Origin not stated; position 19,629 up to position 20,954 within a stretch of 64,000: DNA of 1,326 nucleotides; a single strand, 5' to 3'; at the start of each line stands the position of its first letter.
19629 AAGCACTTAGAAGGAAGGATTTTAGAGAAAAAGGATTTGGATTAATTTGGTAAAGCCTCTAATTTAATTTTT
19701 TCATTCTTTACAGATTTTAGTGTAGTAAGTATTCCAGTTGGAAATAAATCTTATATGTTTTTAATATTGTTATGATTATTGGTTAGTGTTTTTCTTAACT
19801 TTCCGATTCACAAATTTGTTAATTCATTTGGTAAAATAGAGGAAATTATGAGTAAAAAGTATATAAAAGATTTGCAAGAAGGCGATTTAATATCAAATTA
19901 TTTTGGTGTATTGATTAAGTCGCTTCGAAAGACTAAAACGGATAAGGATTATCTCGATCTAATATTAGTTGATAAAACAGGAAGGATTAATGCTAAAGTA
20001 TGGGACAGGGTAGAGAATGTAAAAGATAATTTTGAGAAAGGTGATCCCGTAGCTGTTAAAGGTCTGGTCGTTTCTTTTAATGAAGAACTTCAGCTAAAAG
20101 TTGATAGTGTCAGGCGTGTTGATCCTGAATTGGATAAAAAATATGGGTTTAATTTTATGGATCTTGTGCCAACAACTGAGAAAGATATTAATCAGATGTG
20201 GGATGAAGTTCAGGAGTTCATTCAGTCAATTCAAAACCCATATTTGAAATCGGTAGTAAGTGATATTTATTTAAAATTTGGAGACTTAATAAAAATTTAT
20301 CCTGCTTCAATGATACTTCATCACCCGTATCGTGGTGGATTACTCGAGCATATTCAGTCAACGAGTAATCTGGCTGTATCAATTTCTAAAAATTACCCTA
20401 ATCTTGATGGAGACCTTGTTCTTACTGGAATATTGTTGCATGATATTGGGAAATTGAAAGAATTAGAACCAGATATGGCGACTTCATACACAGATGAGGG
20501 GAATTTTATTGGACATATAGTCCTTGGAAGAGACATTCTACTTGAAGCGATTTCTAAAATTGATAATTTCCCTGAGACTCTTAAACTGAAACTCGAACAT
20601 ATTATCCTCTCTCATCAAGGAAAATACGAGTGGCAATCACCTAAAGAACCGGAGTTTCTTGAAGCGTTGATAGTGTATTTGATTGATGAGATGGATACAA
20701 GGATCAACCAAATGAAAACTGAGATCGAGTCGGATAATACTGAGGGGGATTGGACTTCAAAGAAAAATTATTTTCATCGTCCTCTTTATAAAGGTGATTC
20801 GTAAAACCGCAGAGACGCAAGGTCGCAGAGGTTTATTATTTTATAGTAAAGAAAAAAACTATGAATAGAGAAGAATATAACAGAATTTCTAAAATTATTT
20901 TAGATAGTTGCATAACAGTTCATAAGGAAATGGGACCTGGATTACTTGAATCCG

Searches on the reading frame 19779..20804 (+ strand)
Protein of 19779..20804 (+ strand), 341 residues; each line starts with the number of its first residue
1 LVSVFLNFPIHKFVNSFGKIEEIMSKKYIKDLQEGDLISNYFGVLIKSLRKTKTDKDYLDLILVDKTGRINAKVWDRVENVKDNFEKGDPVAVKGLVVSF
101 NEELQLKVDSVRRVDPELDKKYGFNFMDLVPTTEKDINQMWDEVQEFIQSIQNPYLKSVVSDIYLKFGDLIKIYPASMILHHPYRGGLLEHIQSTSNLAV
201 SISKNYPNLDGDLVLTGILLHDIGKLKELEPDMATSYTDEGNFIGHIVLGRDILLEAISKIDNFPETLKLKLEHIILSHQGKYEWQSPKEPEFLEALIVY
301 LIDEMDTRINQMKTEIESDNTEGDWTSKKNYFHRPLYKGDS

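Call 60: search_protein_families(library=pfam, proteins=[window:19779-20804:+], max_evalue=0.00001)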
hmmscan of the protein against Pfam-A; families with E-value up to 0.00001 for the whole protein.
window:19779-20804:+ (341 aa): 2 families
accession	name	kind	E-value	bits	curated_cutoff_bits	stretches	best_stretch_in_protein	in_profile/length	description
PF01966.28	HD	-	3.9e-13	50.2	22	1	189-307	2-115/116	HD domain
PF01336.31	tRNA_anti-codon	-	8e-09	35.8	27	1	50-112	11-73/75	OB-fold nucleic acid binding domain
